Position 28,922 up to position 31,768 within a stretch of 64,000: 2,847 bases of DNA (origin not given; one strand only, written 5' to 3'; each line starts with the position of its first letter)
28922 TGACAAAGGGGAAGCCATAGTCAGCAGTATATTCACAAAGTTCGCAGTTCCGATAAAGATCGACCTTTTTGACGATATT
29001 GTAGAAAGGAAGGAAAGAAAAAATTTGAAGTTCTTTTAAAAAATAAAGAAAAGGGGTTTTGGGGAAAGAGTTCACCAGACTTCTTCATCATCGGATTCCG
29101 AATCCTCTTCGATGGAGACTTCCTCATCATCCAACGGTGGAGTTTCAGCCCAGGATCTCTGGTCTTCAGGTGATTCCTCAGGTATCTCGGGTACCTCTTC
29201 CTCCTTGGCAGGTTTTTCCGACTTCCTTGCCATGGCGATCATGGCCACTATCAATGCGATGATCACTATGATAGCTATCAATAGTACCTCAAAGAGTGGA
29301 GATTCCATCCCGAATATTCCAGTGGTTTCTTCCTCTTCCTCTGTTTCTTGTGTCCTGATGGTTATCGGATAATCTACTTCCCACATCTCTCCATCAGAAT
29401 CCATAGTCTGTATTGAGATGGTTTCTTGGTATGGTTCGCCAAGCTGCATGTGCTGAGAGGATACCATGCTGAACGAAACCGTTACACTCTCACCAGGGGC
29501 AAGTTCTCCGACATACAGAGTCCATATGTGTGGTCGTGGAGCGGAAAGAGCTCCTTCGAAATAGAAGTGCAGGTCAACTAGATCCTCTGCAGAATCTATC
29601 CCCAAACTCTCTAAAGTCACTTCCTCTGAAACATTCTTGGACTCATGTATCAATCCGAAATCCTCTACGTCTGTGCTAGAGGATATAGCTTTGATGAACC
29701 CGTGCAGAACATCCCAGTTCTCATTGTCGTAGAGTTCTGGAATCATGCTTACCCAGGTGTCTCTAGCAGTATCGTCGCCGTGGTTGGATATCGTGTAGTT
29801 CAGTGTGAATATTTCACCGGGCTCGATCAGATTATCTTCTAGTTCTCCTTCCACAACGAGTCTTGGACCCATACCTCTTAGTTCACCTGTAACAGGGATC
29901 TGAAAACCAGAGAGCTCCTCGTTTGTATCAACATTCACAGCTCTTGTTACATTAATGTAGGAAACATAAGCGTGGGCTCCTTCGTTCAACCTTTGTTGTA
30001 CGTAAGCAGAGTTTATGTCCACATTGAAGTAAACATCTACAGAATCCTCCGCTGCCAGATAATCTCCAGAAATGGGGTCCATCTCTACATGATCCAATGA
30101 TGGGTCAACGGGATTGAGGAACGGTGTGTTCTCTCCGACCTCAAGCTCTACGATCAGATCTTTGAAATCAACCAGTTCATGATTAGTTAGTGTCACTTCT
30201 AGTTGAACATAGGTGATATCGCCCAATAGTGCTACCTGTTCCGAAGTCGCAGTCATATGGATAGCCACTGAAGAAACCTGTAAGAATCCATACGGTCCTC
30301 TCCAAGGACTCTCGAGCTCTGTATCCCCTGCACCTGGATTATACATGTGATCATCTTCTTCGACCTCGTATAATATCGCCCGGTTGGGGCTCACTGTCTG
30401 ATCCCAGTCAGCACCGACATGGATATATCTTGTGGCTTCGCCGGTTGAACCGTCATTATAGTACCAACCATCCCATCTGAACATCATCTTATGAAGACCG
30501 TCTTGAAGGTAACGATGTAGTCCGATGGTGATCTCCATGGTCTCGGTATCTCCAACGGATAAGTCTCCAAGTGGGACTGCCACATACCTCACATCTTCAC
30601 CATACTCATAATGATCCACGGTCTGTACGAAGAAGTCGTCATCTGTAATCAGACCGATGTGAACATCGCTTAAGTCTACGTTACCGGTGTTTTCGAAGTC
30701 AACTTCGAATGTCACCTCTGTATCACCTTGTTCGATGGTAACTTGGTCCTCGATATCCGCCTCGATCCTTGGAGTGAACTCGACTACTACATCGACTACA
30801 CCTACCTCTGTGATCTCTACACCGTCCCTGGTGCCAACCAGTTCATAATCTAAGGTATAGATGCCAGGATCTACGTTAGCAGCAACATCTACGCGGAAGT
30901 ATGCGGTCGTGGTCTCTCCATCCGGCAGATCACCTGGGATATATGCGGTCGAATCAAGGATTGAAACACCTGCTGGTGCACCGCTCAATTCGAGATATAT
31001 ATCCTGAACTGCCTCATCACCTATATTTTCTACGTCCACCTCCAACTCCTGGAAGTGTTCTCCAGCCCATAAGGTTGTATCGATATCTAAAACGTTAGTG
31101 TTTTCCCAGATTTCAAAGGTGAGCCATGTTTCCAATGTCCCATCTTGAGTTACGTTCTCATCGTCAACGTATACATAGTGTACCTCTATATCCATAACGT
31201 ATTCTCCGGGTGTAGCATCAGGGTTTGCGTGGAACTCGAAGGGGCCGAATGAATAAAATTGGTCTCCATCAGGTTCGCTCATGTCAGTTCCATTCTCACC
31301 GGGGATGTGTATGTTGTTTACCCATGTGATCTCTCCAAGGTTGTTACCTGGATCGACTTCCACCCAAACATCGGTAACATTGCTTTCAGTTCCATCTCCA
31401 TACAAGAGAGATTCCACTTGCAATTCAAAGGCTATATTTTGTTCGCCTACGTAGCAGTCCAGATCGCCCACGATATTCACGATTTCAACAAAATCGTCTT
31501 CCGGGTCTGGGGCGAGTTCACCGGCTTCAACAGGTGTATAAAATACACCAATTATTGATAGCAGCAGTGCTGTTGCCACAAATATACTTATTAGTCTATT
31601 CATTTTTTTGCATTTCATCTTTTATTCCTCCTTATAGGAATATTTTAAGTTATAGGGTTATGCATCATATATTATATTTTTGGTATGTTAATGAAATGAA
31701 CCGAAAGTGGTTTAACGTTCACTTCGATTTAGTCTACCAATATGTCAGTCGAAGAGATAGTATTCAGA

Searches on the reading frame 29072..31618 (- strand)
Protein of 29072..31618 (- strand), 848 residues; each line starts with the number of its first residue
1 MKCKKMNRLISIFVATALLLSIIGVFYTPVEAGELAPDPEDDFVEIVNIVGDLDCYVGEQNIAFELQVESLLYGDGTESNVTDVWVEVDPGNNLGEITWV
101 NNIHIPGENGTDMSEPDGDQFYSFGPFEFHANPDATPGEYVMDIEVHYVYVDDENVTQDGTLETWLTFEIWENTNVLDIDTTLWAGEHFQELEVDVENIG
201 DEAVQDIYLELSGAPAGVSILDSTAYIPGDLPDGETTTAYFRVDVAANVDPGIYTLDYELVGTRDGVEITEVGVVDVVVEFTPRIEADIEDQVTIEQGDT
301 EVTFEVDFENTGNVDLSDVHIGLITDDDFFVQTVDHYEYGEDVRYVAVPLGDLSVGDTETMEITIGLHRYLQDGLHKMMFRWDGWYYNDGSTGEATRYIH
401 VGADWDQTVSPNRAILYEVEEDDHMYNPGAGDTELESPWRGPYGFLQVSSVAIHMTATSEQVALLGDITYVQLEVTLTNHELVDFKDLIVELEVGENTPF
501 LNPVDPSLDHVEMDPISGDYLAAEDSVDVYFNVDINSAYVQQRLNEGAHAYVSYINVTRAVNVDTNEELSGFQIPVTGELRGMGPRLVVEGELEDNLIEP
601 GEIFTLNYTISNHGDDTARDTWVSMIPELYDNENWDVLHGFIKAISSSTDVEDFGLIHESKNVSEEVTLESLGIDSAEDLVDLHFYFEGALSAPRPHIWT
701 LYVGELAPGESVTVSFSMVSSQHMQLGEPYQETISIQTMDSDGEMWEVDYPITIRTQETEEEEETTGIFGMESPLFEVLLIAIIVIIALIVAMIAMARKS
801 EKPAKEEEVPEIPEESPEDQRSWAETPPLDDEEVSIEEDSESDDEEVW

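Call 46: search_protein_families(library=pfam, proteins=[window:29072-31618:-], max_evalue=0.00001)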
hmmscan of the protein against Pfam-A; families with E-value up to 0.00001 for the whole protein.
window:29072-31618:- (848 aa): 2 families
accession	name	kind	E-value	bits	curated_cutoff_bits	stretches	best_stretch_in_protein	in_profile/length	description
PF07705.17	CARDB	-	1.2e-10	42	22.7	0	585-634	2-51/101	CARDB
PF10633.15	NPCBM_assoc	-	7.9e-08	32.8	24.4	0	190-258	7-73/78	NPCBM-associated, NEW3 domain of alpha-galactosidase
